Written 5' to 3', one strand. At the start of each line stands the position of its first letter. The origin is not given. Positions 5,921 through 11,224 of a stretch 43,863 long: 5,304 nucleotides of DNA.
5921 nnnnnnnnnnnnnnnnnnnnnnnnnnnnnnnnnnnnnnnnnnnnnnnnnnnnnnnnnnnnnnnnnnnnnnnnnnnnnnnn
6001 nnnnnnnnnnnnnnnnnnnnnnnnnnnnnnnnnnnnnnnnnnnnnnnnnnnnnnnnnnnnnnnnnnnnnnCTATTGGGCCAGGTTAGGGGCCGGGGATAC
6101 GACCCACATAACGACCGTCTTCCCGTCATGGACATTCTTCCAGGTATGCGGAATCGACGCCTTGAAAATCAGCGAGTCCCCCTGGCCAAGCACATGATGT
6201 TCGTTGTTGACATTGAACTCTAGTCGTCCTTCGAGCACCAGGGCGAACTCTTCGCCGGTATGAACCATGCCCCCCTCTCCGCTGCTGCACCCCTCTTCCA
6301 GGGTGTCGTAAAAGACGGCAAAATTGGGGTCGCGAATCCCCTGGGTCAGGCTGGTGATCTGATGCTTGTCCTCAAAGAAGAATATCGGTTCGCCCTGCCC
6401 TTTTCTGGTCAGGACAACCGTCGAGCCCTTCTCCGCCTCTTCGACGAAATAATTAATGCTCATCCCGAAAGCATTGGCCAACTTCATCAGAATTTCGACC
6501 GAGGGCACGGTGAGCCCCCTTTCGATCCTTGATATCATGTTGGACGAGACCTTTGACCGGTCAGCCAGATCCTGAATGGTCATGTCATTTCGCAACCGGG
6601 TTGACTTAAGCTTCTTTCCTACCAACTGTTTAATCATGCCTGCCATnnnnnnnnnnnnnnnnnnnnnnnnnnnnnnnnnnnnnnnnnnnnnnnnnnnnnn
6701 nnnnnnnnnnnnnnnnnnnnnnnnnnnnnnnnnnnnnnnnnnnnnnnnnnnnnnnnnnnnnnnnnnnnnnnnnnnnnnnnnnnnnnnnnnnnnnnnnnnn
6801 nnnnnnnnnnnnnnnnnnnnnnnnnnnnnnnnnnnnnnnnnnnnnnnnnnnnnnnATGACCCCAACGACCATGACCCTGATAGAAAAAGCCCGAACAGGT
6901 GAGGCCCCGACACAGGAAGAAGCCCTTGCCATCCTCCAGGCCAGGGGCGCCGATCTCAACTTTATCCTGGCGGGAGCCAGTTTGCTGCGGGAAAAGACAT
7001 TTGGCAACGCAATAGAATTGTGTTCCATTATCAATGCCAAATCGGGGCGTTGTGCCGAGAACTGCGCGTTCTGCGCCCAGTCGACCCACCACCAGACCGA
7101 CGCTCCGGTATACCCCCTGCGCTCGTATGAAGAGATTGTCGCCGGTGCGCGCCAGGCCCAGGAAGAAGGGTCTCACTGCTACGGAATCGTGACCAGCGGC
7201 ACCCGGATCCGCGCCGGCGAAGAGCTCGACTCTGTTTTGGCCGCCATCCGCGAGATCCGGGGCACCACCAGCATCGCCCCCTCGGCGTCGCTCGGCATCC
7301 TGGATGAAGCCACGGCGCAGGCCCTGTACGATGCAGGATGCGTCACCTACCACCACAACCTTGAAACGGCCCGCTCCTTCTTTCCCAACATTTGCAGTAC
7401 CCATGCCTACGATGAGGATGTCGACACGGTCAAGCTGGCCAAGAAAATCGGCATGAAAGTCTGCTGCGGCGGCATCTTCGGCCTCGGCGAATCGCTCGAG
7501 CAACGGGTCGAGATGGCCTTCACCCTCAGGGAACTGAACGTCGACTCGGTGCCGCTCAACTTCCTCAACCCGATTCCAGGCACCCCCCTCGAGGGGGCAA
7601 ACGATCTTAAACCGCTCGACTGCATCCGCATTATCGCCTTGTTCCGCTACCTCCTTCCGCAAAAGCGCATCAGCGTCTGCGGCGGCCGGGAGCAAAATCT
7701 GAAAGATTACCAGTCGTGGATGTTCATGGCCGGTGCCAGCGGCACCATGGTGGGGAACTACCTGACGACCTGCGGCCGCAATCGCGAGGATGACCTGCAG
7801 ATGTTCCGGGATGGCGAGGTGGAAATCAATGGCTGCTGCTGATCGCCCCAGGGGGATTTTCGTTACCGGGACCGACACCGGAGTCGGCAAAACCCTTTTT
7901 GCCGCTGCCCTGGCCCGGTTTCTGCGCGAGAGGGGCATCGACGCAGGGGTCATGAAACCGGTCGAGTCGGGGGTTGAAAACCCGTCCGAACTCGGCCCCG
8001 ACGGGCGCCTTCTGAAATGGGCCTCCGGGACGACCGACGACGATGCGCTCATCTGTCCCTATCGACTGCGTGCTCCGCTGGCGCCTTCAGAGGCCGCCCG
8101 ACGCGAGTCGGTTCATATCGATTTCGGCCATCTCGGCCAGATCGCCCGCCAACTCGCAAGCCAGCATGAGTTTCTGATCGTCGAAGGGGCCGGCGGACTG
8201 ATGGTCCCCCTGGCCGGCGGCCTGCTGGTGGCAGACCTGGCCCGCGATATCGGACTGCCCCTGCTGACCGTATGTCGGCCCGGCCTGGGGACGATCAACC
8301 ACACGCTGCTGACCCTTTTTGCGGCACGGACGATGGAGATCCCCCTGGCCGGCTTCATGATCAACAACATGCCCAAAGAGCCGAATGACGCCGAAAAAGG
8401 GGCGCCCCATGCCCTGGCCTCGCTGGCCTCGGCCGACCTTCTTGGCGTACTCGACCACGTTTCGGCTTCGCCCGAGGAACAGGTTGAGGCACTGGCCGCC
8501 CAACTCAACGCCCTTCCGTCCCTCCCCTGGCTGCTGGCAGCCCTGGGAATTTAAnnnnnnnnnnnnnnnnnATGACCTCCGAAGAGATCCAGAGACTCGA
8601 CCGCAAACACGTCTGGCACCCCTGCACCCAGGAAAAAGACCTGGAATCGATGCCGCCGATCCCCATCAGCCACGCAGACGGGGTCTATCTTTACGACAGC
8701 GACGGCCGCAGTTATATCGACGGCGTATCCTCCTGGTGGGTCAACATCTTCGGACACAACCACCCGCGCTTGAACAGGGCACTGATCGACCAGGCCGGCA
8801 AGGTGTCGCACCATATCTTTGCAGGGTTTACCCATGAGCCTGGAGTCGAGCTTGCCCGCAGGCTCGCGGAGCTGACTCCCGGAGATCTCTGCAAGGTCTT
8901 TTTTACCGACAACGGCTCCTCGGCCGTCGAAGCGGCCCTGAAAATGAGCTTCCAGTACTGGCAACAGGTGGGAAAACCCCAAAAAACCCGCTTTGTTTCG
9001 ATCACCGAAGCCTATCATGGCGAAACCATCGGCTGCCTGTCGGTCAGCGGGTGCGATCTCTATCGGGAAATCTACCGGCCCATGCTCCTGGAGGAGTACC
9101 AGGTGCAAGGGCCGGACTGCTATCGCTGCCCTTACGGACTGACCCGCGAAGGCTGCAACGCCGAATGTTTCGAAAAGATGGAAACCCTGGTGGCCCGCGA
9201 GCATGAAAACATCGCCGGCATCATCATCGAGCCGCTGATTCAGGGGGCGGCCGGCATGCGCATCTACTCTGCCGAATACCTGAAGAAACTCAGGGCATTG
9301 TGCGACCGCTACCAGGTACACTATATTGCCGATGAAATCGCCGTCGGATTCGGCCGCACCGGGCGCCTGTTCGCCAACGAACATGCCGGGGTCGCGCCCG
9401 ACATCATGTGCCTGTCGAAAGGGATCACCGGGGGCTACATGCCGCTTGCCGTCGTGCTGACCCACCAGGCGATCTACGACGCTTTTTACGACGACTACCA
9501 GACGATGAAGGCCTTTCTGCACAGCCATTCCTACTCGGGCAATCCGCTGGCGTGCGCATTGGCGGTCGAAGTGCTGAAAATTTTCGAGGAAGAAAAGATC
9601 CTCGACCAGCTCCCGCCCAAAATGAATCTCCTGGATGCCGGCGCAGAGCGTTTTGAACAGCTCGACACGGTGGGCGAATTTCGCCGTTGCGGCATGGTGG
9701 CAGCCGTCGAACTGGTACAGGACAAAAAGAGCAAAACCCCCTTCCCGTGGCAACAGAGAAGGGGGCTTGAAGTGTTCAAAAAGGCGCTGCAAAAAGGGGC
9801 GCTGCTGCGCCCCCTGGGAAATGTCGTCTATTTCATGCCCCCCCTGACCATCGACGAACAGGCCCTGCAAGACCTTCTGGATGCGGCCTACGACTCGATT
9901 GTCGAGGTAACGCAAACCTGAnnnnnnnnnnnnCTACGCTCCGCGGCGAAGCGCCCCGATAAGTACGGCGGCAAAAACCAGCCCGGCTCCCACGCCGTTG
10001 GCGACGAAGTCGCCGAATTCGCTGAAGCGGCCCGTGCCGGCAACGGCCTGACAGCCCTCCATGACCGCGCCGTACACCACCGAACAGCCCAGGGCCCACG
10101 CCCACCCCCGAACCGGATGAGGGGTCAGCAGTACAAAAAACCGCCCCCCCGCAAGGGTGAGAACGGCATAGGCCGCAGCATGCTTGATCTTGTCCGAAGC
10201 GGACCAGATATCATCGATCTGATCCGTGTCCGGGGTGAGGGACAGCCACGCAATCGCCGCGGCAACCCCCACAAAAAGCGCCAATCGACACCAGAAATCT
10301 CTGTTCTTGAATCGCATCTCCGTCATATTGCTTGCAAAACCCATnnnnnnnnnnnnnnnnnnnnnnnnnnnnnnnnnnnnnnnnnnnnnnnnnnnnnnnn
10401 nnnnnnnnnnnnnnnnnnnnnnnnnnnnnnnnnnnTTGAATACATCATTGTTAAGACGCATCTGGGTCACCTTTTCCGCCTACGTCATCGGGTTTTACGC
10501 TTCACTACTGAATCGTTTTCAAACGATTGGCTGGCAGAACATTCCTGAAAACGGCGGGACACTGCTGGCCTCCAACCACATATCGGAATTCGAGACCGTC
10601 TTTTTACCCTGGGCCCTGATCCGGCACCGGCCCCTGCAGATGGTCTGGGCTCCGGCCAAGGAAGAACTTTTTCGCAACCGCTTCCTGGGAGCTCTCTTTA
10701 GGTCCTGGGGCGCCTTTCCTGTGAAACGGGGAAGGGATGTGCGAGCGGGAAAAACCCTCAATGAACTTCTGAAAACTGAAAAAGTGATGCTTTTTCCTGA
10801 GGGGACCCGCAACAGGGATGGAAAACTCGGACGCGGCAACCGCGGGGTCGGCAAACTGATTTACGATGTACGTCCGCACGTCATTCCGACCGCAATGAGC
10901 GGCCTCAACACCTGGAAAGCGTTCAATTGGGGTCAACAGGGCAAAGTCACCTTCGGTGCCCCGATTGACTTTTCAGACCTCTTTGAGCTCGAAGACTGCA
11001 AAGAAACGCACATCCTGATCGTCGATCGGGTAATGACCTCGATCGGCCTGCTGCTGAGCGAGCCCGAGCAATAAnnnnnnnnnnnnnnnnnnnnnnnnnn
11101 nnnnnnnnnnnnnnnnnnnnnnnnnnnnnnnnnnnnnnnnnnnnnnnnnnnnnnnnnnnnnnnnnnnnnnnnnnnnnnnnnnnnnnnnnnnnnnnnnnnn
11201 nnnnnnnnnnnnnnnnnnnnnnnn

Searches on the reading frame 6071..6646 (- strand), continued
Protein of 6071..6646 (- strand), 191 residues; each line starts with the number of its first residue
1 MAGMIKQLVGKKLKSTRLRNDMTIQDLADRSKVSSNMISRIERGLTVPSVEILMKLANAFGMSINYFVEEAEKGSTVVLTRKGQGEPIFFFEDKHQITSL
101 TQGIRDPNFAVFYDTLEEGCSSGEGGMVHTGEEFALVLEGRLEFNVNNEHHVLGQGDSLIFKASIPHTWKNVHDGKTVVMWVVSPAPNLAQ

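Call 54: search_protein_representatives(protein=P0001)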
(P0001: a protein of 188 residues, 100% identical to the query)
Query: 188 residues. Proteins with E-value up to 0.001 (for the whole library): 10168; up to 1e-10: 1938; up to 1e-30: 6. The best 150 are listed.
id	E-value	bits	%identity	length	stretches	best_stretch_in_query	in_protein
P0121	1.1e-67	243.3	60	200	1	1-186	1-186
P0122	3.1e-56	206.0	63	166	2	3-86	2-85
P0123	6.2e-56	205.0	86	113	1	1-111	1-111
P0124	4.1e-48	179.5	47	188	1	2-183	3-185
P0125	4.5e-36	140.3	29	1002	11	7-69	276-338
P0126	2.6e-32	128.0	33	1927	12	2-69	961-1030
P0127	1.8e-30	122.1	57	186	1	2-117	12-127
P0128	7.9e-29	116.7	33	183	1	6-183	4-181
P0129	2.4e-28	115.1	29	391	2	6-182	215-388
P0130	3.9e-28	114.4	38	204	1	6-177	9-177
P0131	4.5e-28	114.2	30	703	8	7-69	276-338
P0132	9.3e-28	113.2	56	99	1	100-187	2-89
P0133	3.2e-27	111.5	36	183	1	6-179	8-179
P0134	1.0e-26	109.8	82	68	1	1-68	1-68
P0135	2.8e-25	105.1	29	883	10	10-68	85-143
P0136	3.2e-25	105.0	36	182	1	6-183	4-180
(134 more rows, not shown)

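Call 55: fold_search(model_id=the predicted structure, library=pdb)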
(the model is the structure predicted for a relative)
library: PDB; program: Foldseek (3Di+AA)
matches with E <= 10: 1964; with E <= 0.001: 728
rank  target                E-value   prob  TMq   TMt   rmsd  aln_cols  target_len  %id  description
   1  1y9q                  6.7e-15  1.00  0.43  0.45  12.1       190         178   22  Crystal Structure of HTH_3 family Transcriptional Regulator from Vibrio cholerae (released 2005-01-04)
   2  1zzb_A                9.0e-13  1.00  0.40  0.42  13.9       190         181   18  Crystal Structure of CoII HppE in Complex with Substrate (released 2005-07-26)
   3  1zz8_A                1.4e-12  1.00  0.42  0.41  13.4       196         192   18  Crystal Structure of FeII HppE in Complex with Substrate Form 2 (released 2005-07-26)
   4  1zz8_B                1.4e-12  1.00  0.42  0.41  13.5       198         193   18  Crystal Structure of FeII HppE in Complex with Substrate Form 2 (released 2005-07-26)
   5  1zz9_C                2.8e-12  1.00  0.43  0.42  13.2       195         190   19  Crystal Structure of FeII HppE (released 2005-07-26)
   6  1zzc_A                3.4e-12  1.00  0.41  0.43  14.1       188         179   18  Crystal Structure of CoII HppE in Complex with Tris Buffer (released 2005-07-26)
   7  4j1x_C                3.6e-12  1.00  0.42  0.41  13.5       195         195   18  Crystal Structure of Fe(II)-HppE with alternative substrate (S)-1-HPP (released 2013-04-03)
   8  2bnm_A                5.9e-12  1.00  0.43  0.42  13.5       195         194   18  The structure of Hydroxypropylphosphonic acid epoxidase from S. wedmorenis. (released 2005-10-05)
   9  1zz6_A                6.2e-12  1.00  0.36  0.37  14.4       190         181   17  Crystal Structure of Apo-HppE (released 2005-07-26)
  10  1zz9_A                7.5e-12  1.00  0.42  0.41  13.3       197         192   18  Crystal Structure of FeII HppE (released 2005-07-26)
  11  1zz7_B                7.9e-12  1.00  0.36  0.39  13.9       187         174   19  Crystal Structure of FeII HppE in Complex with Substrate form 1 (released 2005-07-26)
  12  2bno_A                8.9e-12  1.00  0.42  0.42  14.0       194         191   20  The structure of Hydroxypropylphosphonic acid epoxidase from S. wedmorenis. (released 2005-10-05)
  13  1zzc_B                1.7e-11  1.00  0.41  0.43  14.1       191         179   17  Crystal Structure of CoII HppE in Complex with Tris Buffer (released 2005-07-26)
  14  1zz7_A                1.8e-11  1.00  0.41  0.44  14.2       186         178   18  Crystal Structure of FeII HppE in Complex with Substrate form 1 (released 2005-07-26)
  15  1zz6_B                1.8e-11  1.00  0.42  0.43  13.2       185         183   18  Crystal Structure of Apo-HppE (released 2005-07-26)
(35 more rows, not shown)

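Call 58: list_cluster_members(proteins=[P0121, P0124, P0127, P0128, P0130, P0133, P0136])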
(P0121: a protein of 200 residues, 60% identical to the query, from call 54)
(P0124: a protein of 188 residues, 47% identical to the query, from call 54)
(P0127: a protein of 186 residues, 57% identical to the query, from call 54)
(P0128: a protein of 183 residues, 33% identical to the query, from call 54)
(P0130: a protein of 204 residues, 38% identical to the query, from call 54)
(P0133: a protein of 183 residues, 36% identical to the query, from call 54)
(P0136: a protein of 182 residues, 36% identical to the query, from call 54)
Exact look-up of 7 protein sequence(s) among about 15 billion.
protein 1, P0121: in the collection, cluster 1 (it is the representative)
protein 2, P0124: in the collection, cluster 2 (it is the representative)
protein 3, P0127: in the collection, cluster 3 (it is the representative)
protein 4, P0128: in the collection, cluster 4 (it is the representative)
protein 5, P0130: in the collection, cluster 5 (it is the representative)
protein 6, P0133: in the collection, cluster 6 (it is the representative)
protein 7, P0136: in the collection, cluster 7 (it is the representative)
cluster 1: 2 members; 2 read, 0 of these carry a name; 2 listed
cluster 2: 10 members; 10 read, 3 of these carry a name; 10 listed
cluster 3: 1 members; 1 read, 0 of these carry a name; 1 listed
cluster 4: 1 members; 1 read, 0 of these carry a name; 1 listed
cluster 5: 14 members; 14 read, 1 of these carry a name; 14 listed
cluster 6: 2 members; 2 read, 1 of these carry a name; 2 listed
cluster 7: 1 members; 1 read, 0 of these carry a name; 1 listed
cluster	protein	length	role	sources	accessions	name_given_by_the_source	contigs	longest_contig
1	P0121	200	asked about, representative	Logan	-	-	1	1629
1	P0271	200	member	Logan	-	-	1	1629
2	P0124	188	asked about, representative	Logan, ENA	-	-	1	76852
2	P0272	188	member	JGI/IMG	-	transcriptional regulator with XRE-family HTH domain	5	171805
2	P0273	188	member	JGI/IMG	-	transcriptional regulator with XRE-family HTH domain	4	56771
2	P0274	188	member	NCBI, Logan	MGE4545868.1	MAG: helix-turn-helix domain-containing protein [Pedobacter sp.]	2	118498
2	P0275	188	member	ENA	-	-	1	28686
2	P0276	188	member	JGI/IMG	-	-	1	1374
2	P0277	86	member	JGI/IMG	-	-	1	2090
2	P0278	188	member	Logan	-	-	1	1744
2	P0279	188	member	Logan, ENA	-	-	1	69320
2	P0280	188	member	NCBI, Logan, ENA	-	-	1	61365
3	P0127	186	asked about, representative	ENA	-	-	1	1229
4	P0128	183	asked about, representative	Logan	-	-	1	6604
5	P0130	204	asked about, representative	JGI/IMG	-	-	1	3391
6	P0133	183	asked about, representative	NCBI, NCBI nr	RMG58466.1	MAG: cupin domain-containing protein [Deltaproteobacteria bacterium]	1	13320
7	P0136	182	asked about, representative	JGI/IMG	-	-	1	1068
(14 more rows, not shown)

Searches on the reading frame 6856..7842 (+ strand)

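Call 6: search_protein_families(library=pfam, proteins=[window:6856-7842:+], max_evalue=0.001)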
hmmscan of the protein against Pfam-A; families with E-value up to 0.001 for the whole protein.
window:6856-7842:+ (328 aa): 2 families
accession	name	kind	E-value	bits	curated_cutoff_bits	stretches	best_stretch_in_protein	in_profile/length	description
PF06968.18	BATS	-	5e-27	94.4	22.2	1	233-320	1-85/88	Biotin and Thiamin Synthesis associated domain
PF04055.27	Radical_SAM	-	1.4e-19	71.3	29.5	1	64-221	5-163/166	Radical SAM superfamily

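Call 33: search_protein_families(library=ncbifam, proteins=[window:6856-7842:+], max_evalue=0.001)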
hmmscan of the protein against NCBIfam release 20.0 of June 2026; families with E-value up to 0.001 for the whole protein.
window:6856-7842:+ (328 aa): 18 families
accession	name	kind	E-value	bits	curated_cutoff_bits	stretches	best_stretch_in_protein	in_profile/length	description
TIGR00433.2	bioB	equivalog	3.9e-121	404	225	1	18-321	3-305/307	biotin synthase BioB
NF006308.0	PRK08508.1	equivalog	1.4e-68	231.2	377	1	52-325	3-275/279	biotin synthase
TIGR03910.1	pyrrolys_PylB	equivalog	7.1e-22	77.8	348.2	1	7-272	7-273/347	methylornithine synthase PylB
TIGR03957.1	rSAM_HmdB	equivalog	2e-17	63.4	320.9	1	22-275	5-258/317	5,10-methenyltetrahydromethanopterin hydrogenase cofactor biosynthesis protein HmdB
NF004911.0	PRK06267.1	equivalog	1.8e-12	47.1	305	1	41-295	13-260/351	hypothetical protein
NF053743.1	LipS2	equivalog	2e-11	43.9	270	1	63-273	30-237/292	LipS2 family lipoyl synthase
TIGR03551.1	F420_cofH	equivalog_domain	3.2e-10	39.4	374.1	1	19-111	2-92/345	5-amino-6-(D-ribitylamino)uracil--L-tyrosine 4-hydroxyphenyl transferase CofH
NF006687.0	PRK09234.1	equivalog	4.3e-10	38.4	1018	1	7-106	481-579/849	bifunctional FO biosynthesis protein CofGH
NF005609.0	PRK07360.1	equivalog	1.8e-08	33.6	426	1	6-106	9-109/374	7,8-didemethyl-8-hydroxy-5-deazariboflavin synthase subunit CofH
NF009544.0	PRK12928.1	subfamily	4.1e-08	32.8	210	1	65-234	75-244/300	lipoyl synthase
NF004019.1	PRK05481.1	subfamily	8.6e-07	28.5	203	1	65-234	56-224/286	lipoyl synthase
TIGR03700.1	mena_SCO4494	equivalog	3.1e-06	26.4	434.55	1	9-114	2-104/351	aminofutalosine synthase MqnE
NF053790.1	LplA_LipA_fuse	exception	5.5e-06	25.2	800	1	157-232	477-552/606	bifunctional lipoate--protein ligase/lipoyl synthase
NF053742.1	LipS1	equivalog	1.5e-05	24.8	230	1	63-274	14-219/268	LipS1 family lipoyl synthase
TIGR01212.1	TIGR01212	equivalog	2.5e-05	23.5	180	1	178-247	155-225/302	tRNA modification radical SAM protein MnmL/YtqA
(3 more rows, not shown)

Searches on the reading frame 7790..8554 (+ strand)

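Call 6: search_protein_families(library=pfam, proteins=[window:7790-8554:+], max_evalue=0.001)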
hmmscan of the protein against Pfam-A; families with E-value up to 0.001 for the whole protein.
window:7790-8554:+ (254 aa): 3 families
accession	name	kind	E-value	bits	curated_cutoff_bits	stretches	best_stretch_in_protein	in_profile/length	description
PF13500.12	AAA_26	-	3.1e-42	145.1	27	1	21-225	1-192/198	AAA domain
PF07755.17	DUF1611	-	4e-07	30.1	25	1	19-56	11-48/201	Domain of unknown function (DUF1611_C) P-loop domain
PF01656.29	CbiA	-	3.1e-06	27.6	25.4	1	23-195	1-84/125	CobQ/CobB/MinD/ParA nucleotide binding domain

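Call 63: search_protein_families(library=ncbifam, proteins=[window:7829-8554:+], max_evalue=1e-10)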
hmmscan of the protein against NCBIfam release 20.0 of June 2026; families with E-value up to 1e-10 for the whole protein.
window:7829-8554:+ (241 aa): 1 family
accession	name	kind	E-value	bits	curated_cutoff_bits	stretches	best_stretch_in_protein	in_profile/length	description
TIGR00347.1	bioD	equivalog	1.2e-48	165.3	83.3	1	11-179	1-166/166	dethiobiotin synthase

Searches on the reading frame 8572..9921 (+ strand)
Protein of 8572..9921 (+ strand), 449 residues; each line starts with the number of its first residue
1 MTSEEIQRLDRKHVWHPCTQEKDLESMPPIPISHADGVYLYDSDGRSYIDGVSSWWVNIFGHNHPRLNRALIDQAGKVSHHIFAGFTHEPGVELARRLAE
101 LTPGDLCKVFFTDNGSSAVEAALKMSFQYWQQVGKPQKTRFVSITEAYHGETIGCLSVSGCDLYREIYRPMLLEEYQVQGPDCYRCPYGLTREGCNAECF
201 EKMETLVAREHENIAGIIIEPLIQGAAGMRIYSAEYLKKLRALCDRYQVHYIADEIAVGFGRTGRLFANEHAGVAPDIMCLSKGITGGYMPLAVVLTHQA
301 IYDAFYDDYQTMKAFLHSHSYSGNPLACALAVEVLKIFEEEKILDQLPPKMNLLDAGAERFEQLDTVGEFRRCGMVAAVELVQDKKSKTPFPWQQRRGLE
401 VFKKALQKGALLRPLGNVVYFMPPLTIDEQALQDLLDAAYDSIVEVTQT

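Call 6: search_protein_families(library=pfam, proteins=[window:8572-9921:+], max_evalue=0.001)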
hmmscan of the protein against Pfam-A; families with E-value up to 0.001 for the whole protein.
window:8572-9921:+ (449 aa): 1 family
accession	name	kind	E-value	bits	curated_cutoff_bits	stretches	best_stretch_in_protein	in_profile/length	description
PF00202.27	Aminotran_3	-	7.8e-110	367.7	30.5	1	27-438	8-398/403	Aminotransferase class-III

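Call 63: search_protein_families(library=ncbifam, proteins=[window:8572-9921:+], max_evalue=1e-10)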
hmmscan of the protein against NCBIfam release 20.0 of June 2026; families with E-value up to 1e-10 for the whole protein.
window:8572-9921:+ (449 aa): 69 families (the best 25 are shown)
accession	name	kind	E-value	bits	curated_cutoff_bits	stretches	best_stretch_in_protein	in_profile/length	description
NF005443.0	PRK07030.1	equivalog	4.8e-186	618.7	729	1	3-447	4-448/451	adenosylmethionine--8-amino-7-oxononanoate transaminase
TIGR00508.1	bioA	equivalog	3.6e-172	572.7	405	1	14-443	1-418/419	adenosylmethionine--8-amino-7-oxononanoate transaminase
NF004624.0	PRK05964.1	equivalog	5.1e-158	526.1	494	1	2-445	2-424/427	adenosylmethionine--8-amino-7-oxononanoate transaminase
NF005940.0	PRK07986.1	equivalog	1.1e-111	373.4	625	1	8-445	7-423/429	adenosylmethionine--8-amino-7-oxononanoate transaminase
NF005683.0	PRK07481.1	subfamily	6.5e-108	361.6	575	1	6-446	6-450/453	hypothetical protein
NF004767.0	PRK06105.1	subfamily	4.8e-98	328.7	517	1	2-447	4-451/460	aminotransferase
NF005102.0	PRK06541.1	equivalog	2.7e-95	319.6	574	1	3-445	9-455/460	aspartate aminotransferase family protein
NF005682.0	PRK07480.1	subfamily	3.6e-95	319.3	510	1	3-445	10-451/459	aminotransferase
NF005447.0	PRK07036.1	equivalog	1.5e-93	314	618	1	4-447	11-456/468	aminotransferase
NF005375.0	PRK06917.1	equivalog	2.2e-92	310.2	535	1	32-448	18-441/448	aspartate aminotransferase family protein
NF005685.0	PRK07483.1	equivalog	8.6e-90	301.7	485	1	32-444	16-436/444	aspartate aminotransferase family protein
NF005812.0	PRK07678.1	subfamily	3.9e-89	299.3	488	1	3-441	7-445/451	aminotransferase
NF052567.1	OmAmTferAptACaul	equivalog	3.3e-87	293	500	1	13-445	4-430/431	omega-aminotransferase AptA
NF004625.0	PRK05965.1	subfamily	6.8e-84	282.2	729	1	1-441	1-443/460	hypothetical protein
NF005993.0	PRK08117.1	subfamily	1.2e-81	274.6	574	1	27-447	24-431/433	aspartate aminotransferase family protein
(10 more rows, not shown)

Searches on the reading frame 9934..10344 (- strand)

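Call 6: search_protein_families(library=pfam, proteins=[window:9934-10344:-], max_evalue=0.001)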
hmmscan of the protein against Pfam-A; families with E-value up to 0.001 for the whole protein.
window:9934-10344:- (136 aa): 1 family
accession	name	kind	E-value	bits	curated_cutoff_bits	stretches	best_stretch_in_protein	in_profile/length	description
PF04892.17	VanZ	-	0.00078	20.5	30.1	0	70-128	65-123/126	VanZ like family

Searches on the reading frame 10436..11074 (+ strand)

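Call 6: search_protein_families(library=pfam, proteins=[window:10436-11074:+], max_evalue=0.001)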
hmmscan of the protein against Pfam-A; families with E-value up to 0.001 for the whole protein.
window:10436-11074:+ (212 aa): 1 family
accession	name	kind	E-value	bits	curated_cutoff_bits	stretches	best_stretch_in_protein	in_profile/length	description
PF01553.26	Acyltransferase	-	3.2e-22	79.2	23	1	31-155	5-132/132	Acyltransferase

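Call 63: search_protein_families(library=ncbifam, proteins=[window:10436-11074:+], max_evalue=1e-10)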
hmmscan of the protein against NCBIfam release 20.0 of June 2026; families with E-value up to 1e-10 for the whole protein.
window:10436-11074:+ (212 aa): 2 families
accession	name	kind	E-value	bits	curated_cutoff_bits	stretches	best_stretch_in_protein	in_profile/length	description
NF006386.0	PRK08633.1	equivalog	1.6e-17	62.5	1221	1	17-157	418-554/1147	acyl-[ACP]--phospholipid O-acyltransferase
TIGR00530.1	AGP_acyltrn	subfamily_domain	4.4e-15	55.6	102.95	1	30-154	6-129/130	1-acylglycerol-3-phosphate O-acyltransferase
